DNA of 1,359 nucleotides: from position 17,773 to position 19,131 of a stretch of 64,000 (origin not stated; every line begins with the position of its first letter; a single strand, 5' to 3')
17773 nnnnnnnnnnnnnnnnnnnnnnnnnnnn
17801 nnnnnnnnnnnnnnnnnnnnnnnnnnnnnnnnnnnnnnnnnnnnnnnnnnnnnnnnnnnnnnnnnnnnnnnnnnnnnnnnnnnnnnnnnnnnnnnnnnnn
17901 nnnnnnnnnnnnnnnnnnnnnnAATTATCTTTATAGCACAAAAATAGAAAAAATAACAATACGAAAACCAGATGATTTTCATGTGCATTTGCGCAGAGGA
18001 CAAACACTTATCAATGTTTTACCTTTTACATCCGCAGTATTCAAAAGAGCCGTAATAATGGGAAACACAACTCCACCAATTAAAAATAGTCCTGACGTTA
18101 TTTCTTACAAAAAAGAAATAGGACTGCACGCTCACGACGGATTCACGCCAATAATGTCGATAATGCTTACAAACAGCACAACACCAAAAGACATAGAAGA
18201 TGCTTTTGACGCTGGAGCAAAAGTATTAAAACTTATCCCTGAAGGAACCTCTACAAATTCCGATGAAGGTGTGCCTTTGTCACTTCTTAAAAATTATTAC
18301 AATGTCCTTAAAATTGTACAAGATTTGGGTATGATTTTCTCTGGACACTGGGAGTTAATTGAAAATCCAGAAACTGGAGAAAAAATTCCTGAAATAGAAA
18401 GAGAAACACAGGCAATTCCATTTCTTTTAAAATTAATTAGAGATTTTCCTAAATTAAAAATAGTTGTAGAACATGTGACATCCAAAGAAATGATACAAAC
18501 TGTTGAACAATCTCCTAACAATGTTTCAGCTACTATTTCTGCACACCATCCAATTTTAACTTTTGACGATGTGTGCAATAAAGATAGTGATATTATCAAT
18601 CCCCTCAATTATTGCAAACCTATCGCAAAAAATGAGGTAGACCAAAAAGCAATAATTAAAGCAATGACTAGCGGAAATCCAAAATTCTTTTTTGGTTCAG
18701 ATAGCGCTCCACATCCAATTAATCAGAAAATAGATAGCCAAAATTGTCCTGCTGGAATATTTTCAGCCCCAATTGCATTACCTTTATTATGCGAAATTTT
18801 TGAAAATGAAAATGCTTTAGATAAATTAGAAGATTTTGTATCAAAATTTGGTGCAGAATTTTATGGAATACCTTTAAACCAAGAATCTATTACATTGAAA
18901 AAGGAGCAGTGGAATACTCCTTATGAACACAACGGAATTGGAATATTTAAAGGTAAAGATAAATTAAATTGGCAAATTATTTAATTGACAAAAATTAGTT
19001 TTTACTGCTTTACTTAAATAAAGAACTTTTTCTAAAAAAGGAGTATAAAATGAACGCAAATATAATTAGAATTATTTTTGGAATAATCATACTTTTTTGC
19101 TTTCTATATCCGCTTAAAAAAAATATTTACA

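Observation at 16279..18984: Single 901-aa ORF fusing PyrD, PyrE and PyrC (dihydroorotate dehydrogenase - OPRTase - dihydroorotase)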

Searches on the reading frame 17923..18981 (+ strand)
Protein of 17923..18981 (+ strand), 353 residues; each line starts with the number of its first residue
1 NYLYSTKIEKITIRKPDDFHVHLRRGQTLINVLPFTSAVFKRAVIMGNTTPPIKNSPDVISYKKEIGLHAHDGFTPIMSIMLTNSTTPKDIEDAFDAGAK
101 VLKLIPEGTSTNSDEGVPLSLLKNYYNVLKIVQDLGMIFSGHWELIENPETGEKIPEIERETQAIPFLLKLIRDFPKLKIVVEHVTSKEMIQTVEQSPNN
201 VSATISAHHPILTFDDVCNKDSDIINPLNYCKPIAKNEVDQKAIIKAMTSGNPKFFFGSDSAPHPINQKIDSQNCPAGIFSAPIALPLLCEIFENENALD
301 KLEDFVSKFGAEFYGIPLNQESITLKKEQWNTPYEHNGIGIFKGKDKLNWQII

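Call 18: find_homologous_proteins(query=window:17923-18981:+, max_evalue=1e-10)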
Query window:17923-18981:+ (353 aa): 4301 proteins with E <= 1e-10 among 5495 candidates; the best 120 are listed.
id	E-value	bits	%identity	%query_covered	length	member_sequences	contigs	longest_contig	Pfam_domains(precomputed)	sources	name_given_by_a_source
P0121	4.5e-129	448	60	97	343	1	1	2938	PF01979.27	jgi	-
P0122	1.7e-127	443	59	98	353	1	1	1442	-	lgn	-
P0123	1.1e-124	434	60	97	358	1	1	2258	-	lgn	-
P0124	2.0e-124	433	58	97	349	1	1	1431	-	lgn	-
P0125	8.0e-123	428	59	97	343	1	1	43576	PF01979.27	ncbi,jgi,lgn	-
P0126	7.0e-122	425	56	98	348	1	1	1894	PF01979.27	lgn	-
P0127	1.7e-120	420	55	98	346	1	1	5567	PF04909.21,PF01979.27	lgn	-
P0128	3.8e-120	419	56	98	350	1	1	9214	PF04909.21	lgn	-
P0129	7.6e-120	418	56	98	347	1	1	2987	PF01979.27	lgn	-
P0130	1.2e-119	417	55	97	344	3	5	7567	-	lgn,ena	-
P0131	7.4e-119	415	56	98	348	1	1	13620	PF04909.21,PF01979.27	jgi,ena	-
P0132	9.3e-119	414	57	97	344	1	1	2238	-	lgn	-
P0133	8.0e-118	411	55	98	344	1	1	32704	PF04909.21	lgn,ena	-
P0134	1.5e-116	407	56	97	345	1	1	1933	PF01979.27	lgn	-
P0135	6.3e-116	405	54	97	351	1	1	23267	-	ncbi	-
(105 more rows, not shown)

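Call 19: find_encoding_contigs(protein=P0125, flank=8000, max_places=3)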
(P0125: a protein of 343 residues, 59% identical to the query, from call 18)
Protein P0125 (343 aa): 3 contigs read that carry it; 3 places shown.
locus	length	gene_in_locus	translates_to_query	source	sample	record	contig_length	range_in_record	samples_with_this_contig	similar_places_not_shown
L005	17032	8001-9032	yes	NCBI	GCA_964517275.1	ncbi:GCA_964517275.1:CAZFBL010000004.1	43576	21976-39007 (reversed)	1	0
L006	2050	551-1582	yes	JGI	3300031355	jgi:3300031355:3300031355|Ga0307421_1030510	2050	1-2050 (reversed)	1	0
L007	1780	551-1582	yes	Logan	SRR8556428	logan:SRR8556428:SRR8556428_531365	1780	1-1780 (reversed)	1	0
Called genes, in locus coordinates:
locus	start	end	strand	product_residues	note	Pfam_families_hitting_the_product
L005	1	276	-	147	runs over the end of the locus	-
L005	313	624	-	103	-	-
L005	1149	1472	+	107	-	PF00076:RRM_1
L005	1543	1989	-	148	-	-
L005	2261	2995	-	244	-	-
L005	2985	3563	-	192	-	PF07638:Sigma70_ECF (faint), PF04542:Sigma70_r2, PF04545:Sigma70_r4, PF08281:Sigma70_r4_2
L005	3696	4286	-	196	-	PF18916:Lycopene_cyc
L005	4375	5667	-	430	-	-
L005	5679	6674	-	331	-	PF13529:Peptidase_C39_2 (weak)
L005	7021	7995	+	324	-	PF01180:DHO_dh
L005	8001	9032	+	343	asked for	PF01979:Amidohydro_1 (weak)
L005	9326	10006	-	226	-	-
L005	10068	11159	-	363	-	PF05496:RuvB_N (faint), PF04851:ResIII (faint), PF13177:DNA_pol3_delta2, PF13401:AAA_22 (weak), PF00004:AAA, PF07728:AAA_5 (faint), PF22608:DNAX_ATPase_lid, PF12169:DNA_pol3_gamma3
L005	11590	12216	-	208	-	PF04138:GtrA_DPMS_TM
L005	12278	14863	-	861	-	PF02861:Clp_N (faint), PF00004:AAA (weak), PF17871:AAA_lid_9 (weak), PF00158:Sigma54_activat (weak), PF00004:AAA, PF07724:AAA_2, PF07728:AAA_5, PF10431:ClpB_D2-small, +3 more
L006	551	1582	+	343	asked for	PF01979:Amidohydro_1 (weak)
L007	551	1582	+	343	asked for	PF01979:Amidohydro_1 (weak)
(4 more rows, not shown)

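Call 25: search_solved_structures(query=window:17923-18981:+, max_evalue=1e-10, show_alignments=1)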
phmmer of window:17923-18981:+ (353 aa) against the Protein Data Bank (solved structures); distinct sequences matched with E-value up to 1e-10: 17.
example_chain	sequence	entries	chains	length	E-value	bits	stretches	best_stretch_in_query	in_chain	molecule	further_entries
5vgm_A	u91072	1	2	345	7.1e-67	228.9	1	9-332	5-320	Dihydroorotase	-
4lfy_A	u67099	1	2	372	4.6e-63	216.4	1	11-335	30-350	Dihydroorotase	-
6l0a_A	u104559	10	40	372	1e-57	198.8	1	9-352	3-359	Dihydroorotase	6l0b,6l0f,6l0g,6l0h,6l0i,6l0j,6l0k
6cty_A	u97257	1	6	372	8.2e-56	192.5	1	9-350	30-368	Dihydroorotase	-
3pnu_A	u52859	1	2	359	9.2e-52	179.2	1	11-334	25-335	Dihydroorotase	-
2e25_A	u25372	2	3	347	5.4e-51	176.7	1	11-330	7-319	Dihydroorotase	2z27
1j79_A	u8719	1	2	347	1.1e-50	175.6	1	11-330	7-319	dihydroorotase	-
1xge_A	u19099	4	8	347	1.4e-50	175.3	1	11-330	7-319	Dihydroorotase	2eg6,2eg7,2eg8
2z29_A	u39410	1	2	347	1.4e-50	175.3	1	11-330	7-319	Dihydroorotase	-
2z2a_A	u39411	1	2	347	1.9e-50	174.9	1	11-330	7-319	Dihydroorotase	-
3mjm_A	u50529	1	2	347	3.6e-50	174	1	11-330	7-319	Dihydroorotase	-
2z28_A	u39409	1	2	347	3.7e-50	173.9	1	11-330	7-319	Dihydroorotase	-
2z24_A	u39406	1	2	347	5e-50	173.5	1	11-330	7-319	Dihydroorotase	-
2z26_A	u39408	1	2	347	6.9e-50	173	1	11-330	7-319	Dihydroorotase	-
2z25_A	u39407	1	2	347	7e-50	173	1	11-330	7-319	Dihydroorotase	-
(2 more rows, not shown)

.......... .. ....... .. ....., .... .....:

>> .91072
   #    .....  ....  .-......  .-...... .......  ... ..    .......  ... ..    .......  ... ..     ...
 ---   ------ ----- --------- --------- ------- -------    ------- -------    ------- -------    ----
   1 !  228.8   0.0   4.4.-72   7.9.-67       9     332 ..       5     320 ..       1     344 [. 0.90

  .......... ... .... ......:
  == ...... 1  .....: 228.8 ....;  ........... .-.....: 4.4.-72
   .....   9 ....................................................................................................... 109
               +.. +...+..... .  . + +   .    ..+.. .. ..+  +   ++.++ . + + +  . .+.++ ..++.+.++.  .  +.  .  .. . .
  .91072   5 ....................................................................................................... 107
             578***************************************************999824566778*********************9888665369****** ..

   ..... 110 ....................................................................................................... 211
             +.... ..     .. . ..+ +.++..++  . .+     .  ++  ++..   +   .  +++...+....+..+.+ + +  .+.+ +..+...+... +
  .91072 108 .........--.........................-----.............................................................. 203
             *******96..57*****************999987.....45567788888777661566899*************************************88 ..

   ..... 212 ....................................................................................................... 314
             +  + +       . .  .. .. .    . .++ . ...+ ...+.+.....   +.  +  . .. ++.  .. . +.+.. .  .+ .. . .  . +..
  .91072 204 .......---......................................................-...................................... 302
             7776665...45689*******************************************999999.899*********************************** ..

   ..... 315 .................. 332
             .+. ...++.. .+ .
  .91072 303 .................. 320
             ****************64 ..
